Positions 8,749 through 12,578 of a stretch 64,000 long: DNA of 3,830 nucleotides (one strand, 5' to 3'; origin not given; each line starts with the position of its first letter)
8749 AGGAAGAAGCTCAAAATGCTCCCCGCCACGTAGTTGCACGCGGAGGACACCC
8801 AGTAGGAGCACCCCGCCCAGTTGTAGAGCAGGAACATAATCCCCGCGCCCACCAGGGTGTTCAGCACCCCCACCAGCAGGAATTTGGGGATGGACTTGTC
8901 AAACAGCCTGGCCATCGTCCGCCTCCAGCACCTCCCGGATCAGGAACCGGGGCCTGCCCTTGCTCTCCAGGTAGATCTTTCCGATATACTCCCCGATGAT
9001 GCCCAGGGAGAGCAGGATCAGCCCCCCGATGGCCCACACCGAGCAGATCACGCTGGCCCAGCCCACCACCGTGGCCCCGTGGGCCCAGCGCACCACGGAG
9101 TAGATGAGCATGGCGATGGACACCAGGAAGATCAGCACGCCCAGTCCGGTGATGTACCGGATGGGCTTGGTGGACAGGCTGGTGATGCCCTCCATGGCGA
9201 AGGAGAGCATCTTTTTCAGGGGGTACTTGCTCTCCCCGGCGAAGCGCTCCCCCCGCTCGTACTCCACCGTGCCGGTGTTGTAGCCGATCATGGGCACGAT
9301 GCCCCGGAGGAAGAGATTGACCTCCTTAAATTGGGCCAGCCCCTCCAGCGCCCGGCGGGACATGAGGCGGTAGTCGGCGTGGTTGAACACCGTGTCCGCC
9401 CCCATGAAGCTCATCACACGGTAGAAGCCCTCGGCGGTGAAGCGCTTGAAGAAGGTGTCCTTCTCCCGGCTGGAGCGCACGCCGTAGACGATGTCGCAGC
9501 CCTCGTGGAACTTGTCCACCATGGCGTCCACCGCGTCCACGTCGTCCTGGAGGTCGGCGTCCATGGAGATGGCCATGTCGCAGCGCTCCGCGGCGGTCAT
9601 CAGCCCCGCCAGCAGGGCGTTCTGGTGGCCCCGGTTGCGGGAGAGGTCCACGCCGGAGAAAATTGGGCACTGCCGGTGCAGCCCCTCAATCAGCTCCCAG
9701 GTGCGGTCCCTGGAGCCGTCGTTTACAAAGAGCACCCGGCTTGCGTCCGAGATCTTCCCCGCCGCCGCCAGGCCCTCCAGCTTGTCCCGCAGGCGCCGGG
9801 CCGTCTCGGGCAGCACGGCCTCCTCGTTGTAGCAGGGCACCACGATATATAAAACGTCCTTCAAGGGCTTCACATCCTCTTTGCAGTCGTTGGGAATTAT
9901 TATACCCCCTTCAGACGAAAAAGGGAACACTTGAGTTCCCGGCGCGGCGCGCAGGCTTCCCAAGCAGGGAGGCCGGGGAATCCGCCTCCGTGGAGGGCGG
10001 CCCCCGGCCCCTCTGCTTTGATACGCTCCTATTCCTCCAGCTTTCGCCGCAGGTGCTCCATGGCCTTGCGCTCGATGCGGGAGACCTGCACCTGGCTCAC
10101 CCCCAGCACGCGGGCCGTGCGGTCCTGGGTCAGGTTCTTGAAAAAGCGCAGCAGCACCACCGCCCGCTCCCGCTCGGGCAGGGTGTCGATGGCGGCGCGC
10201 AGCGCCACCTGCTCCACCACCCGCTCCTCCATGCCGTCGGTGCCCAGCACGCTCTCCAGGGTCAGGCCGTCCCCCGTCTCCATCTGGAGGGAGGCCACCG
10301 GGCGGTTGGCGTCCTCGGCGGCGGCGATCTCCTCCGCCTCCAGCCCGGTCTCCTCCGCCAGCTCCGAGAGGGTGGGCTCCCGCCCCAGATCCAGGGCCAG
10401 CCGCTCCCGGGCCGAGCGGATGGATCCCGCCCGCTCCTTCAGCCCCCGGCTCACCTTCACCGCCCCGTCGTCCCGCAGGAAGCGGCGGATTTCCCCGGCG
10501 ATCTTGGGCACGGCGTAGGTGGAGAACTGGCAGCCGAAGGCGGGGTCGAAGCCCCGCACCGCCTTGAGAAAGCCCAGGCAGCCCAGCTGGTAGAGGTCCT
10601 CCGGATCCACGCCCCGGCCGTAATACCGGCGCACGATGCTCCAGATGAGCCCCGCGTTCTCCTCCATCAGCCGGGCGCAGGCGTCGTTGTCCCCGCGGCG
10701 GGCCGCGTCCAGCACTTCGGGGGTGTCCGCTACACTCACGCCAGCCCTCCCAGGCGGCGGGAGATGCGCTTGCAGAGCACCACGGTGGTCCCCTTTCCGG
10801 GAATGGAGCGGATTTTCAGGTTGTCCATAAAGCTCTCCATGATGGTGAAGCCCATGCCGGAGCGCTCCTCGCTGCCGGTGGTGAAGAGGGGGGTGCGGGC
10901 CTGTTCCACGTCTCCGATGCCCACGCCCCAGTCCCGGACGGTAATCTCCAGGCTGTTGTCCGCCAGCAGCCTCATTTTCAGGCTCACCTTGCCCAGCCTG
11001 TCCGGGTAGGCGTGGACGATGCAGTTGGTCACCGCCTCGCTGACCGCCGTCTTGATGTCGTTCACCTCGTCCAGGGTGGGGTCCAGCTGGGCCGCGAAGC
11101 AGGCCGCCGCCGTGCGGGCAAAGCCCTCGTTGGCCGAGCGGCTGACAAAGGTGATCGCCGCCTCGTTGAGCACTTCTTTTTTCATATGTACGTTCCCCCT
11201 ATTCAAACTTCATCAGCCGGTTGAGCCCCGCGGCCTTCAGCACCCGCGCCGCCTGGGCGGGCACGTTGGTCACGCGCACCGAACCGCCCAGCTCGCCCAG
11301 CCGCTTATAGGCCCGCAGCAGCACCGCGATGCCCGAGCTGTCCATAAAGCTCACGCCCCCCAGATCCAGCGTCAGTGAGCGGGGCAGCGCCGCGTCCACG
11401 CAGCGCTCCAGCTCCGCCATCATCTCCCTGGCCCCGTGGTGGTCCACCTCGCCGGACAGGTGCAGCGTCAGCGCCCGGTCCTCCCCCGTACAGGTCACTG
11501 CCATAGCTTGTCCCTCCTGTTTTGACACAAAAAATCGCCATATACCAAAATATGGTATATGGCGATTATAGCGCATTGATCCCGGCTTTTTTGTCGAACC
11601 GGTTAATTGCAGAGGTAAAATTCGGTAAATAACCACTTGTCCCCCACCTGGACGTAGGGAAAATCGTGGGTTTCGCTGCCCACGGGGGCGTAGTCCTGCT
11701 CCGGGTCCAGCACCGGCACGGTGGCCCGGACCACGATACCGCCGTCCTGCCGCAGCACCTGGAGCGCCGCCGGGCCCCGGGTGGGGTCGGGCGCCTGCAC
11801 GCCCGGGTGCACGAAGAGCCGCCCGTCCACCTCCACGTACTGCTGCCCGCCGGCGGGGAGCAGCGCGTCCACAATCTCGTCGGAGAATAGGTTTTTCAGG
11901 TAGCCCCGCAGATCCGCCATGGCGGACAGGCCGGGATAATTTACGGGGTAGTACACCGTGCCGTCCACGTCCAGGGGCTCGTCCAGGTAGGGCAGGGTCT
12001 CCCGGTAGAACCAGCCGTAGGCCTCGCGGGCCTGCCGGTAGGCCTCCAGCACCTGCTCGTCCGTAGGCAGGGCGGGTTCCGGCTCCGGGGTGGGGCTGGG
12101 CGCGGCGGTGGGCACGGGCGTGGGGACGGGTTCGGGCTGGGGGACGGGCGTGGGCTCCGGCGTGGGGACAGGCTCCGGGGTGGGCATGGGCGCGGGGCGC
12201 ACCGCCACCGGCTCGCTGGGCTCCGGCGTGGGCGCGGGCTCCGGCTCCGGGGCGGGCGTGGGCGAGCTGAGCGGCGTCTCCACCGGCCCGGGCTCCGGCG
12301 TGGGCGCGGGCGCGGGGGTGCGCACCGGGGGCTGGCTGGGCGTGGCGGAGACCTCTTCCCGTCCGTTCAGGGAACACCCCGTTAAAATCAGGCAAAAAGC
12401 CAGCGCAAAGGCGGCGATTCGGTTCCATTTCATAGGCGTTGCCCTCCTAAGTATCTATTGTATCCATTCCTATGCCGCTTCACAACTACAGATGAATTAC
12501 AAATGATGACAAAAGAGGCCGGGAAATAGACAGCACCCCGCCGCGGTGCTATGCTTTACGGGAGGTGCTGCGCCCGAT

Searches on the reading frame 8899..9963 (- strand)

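Call 79: search_protein_families(library=pfam, proteins=[window:8899-9963:-], max_evalue=0.0001)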
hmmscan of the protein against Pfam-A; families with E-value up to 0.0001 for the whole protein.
window:8899-9963:- (354 aa): 1 family
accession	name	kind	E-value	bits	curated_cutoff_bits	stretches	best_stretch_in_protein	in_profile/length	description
PF00535.33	Glycos_transf_2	-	1.1e-23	84.5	23.3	1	40-207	2-165/168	Glycosyl transferase family 2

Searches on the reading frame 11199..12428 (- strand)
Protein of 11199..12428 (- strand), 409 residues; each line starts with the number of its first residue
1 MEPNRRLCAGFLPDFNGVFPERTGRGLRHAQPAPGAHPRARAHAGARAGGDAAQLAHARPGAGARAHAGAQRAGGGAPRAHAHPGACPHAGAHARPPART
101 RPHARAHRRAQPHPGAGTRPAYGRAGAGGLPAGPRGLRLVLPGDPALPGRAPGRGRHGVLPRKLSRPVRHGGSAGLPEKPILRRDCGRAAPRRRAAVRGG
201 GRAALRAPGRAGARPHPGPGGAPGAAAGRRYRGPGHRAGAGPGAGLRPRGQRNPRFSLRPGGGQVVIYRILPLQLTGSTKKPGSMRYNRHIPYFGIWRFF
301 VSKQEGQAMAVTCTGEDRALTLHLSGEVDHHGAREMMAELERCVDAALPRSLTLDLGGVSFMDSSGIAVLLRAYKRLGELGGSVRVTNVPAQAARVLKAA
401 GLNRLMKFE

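Call 65: search_protein_families(library=pfam, proteins=[window:11199-12428:-], max_evalue=0.00001)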
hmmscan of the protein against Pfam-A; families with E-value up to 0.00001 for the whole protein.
window:11199-12428:- (409 aa): 2 families
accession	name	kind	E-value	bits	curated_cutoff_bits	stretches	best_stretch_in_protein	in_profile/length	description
PF01740.26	STAS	-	2.5e-19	69.4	22.6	1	315-408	6-99/106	STAS domain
PF13466.11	STAS_2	-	9.3e-18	64.6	29.2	1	322-402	1-79/80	STAS domain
